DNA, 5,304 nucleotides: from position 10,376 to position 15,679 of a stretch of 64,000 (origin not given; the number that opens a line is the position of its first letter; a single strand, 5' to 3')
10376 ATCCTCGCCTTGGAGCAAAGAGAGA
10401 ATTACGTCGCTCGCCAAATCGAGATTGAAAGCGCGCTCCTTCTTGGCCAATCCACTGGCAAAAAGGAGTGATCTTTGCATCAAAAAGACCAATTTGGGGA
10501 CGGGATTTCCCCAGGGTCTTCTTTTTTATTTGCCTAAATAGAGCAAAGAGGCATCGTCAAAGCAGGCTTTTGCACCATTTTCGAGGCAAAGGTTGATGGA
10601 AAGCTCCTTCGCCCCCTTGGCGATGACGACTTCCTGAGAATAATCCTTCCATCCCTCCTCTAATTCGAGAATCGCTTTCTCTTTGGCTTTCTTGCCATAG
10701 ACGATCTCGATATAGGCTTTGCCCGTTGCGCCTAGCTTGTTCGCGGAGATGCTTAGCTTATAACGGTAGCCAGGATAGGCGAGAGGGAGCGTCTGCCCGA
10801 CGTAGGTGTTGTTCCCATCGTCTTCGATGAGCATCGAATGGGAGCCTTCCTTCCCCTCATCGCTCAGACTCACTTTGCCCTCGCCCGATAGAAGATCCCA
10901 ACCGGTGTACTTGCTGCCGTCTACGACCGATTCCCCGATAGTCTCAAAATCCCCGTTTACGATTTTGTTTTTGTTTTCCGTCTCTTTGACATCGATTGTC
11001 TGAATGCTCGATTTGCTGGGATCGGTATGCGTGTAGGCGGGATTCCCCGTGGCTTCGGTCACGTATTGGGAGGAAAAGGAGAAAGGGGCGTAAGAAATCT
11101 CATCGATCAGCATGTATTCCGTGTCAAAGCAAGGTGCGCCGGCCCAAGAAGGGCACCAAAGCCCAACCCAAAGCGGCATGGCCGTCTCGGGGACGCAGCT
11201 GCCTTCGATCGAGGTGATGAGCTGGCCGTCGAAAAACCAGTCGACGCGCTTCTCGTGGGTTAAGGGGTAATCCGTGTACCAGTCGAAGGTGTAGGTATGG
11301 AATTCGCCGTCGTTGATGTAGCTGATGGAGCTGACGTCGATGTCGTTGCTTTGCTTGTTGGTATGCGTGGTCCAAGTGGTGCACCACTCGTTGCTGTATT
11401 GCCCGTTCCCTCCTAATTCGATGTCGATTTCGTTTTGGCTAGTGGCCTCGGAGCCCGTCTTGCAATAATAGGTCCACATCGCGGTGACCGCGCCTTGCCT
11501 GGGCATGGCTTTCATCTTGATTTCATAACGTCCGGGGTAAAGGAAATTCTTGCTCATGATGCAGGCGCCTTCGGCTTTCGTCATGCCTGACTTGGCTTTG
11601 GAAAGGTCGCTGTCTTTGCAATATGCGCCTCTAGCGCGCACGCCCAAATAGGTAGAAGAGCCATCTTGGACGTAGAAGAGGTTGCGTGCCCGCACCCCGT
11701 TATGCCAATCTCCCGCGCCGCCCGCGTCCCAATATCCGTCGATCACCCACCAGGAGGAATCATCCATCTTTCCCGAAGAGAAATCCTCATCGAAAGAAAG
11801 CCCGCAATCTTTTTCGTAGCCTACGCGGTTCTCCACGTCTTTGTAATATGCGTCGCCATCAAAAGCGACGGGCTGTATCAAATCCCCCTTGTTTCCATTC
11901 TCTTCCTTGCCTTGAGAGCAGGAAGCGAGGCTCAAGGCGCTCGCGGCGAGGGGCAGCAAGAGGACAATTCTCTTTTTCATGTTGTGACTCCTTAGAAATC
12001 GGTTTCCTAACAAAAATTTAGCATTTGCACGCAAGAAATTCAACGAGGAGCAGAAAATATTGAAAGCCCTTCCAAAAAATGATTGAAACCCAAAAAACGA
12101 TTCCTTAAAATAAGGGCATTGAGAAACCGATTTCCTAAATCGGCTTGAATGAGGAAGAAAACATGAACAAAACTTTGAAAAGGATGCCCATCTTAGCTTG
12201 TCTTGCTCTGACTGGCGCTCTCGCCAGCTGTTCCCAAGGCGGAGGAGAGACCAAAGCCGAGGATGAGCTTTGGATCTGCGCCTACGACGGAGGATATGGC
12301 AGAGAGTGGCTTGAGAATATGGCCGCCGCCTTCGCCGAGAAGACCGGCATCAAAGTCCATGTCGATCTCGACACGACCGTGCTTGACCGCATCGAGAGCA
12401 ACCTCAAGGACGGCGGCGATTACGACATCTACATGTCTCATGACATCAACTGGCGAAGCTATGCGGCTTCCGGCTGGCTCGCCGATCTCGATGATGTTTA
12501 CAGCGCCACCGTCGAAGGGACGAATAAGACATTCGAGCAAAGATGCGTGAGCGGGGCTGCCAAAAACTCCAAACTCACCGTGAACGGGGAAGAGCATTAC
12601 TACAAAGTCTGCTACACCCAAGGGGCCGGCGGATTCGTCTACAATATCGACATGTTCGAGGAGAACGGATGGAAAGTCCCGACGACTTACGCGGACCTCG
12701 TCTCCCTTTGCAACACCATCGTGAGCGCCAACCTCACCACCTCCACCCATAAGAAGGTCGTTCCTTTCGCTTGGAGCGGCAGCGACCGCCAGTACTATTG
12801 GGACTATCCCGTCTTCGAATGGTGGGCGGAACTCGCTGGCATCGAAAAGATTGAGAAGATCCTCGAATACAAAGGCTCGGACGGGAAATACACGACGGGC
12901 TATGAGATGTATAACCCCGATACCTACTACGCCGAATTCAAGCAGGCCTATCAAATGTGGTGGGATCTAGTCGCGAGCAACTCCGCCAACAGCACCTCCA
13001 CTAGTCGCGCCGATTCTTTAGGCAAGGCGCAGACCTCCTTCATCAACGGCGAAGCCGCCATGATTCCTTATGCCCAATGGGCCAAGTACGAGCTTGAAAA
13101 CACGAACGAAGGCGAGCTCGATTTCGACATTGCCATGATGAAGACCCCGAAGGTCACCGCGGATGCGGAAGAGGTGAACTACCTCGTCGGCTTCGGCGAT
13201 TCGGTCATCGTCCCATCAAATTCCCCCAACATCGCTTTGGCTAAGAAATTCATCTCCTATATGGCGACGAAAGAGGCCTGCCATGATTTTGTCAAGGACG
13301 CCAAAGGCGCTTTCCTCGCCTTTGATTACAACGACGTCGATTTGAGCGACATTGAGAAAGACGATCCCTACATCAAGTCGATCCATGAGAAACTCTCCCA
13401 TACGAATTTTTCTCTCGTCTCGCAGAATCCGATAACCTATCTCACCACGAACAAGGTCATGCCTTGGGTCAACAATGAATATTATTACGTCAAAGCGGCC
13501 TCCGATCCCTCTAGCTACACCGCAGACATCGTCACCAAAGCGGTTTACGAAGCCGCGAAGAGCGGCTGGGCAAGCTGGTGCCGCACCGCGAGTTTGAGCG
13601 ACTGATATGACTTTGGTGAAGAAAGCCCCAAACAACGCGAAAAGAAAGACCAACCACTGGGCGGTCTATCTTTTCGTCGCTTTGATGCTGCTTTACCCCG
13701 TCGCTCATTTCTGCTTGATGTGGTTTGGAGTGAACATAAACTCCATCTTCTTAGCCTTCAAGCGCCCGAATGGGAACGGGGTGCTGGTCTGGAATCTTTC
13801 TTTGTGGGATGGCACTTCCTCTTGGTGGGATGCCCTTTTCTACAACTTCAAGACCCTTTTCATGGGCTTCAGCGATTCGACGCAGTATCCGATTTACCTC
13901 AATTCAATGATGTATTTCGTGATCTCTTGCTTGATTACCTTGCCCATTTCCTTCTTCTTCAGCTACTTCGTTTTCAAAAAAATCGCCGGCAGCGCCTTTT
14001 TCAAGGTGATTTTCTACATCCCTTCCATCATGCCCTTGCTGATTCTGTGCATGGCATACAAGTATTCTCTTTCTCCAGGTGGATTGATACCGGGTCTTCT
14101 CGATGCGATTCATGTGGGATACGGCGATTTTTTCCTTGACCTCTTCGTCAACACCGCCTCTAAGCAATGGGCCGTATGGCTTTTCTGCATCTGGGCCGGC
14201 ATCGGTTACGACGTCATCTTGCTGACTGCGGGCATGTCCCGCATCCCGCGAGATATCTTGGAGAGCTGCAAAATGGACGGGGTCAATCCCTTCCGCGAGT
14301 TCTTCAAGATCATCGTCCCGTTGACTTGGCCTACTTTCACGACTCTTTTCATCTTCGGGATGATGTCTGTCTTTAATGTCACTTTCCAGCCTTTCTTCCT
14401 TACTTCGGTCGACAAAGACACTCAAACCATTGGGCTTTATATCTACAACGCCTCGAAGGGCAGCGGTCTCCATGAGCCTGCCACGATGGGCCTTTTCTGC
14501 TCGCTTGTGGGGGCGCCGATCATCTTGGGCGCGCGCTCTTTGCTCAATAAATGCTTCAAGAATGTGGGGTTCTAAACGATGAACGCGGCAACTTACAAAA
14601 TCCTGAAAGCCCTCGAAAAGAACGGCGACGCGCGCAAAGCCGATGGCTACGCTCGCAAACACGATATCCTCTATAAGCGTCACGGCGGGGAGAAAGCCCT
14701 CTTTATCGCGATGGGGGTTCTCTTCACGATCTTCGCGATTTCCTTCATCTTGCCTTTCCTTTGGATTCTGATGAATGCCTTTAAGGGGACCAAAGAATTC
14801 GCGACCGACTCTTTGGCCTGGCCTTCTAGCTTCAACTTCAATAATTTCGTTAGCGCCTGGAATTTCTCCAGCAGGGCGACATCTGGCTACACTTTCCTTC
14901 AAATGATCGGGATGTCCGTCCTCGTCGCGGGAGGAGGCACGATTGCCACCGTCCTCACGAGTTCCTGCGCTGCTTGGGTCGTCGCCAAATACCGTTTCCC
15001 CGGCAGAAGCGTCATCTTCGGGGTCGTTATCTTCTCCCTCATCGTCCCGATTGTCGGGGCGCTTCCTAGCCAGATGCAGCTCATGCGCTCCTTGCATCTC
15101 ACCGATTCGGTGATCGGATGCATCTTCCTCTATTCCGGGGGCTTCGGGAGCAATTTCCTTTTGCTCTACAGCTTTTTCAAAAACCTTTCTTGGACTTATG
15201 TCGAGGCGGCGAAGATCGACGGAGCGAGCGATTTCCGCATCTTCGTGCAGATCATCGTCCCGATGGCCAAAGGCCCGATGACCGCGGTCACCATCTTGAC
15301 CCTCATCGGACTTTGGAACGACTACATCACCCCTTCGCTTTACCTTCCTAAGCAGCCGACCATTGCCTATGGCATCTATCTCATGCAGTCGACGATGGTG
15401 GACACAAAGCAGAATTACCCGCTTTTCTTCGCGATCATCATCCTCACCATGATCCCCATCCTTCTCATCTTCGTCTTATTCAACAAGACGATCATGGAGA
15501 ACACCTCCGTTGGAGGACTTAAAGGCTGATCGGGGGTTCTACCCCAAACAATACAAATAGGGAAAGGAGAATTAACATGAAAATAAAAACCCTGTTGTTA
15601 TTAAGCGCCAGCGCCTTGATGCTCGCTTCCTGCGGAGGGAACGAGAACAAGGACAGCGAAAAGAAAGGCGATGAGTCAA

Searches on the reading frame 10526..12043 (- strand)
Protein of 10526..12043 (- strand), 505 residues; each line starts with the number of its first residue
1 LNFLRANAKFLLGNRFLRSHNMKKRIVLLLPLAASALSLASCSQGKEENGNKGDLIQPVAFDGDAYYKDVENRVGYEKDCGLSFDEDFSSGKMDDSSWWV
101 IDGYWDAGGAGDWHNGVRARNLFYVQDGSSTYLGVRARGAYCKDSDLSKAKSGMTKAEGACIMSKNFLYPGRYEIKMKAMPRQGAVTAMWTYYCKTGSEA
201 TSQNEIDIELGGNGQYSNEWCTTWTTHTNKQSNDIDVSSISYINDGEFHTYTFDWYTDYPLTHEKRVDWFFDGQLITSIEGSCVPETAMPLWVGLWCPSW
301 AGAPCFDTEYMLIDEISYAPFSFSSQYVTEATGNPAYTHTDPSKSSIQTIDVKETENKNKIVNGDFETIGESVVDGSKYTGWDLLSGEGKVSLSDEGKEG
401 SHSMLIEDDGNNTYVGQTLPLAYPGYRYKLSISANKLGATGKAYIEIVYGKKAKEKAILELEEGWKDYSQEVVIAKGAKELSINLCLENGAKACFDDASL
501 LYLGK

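Call 77: search_protein_families(library=pfam, proteins=[window:10526-12043:-], max_evalue=0.00001)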
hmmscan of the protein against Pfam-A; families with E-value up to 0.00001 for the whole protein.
window:10526-12043:- (505 aa): 1 family
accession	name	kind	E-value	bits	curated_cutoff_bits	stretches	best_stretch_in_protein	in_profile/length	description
PF00722.28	Glyco_hydro_16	-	3e-15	56.6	22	1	148-296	20-157/175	Glycosyl hydrolases family 16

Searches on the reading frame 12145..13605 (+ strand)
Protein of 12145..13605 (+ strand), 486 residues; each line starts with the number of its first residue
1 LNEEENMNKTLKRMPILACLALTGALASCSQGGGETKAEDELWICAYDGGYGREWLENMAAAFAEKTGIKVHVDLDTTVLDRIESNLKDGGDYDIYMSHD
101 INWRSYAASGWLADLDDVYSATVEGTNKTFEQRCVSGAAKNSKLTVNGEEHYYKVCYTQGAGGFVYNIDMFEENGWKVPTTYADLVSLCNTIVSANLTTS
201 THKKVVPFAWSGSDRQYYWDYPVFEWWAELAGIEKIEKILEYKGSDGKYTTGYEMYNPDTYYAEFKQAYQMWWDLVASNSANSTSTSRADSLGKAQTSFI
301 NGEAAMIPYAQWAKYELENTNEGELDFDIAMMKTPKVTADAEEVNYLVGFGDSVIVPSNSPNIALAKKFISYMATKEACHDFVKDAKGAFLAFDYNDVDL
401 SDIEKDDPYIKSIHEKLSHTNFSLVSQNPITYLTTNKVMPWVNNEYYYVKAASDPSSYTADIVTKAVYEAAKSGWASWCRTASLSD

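Call 77: search_protein_families(library=pfam, proteins=[window:12145-13605:+], max_evalue=0.00001)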
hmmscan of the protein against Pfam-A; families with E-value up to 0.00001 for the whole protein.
window:12145-13605:+ (486 aa): 1 family
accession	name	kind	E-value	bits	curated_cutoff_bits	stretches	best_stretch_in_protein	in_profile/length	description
PF01547.30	SBP_bac_1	-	2.2e-21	77.6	26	1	53-378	5-305/307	Bacterial extracellular solute-binding protein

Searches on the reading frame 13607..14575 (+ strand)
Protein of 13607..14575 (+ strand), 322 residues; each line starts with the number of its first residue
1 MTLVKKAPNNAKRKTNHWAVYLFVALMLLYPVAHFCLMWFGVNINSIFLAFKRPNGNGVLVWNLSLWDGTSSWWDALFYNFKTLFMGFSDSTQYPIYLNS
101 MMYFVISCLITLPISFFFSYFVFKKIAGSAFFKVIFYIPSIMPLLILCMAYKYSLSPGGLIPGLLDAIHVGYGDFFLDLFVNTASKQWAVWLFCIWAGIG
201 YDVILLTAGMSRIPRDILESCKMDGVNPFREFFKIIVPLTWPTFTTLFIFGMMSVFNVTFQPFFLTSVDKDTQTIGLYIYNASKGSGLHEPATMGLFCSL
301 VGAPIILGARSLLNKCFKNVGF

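Call 77: search_protein_families(library=pfam, proteins=[window:13607-14575:+], max_evalue=0.00001)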
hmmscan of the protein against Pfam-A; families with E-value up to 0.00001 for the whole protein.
window:13607-14575:+ (322 aa): 1 family
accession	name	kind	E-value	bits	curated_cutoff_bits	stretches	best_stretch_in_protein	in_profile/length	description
PF00528.27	BPD_transp_1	-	8.1e-08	32.6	26.4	1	112-308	30-170/184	Binding-protein-dependent transport system inner membrane component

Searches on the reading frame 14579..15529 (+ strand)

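Call 78: search_protein_families(library=pfam, proteins=[window:14579-15529:+], max_evalue=0.00001)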
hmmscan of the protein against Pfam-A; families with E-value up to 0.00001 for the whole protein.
window:14579-15529:+ (316 aa): 1 family
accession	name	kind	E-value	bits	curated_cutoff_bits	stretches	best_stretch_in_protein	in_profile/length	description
PF00528.27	BPD_transp_1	-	1.1e-14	55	26.4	1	131-302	4-175/184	Binding-protein-dependent transport system inner membrane component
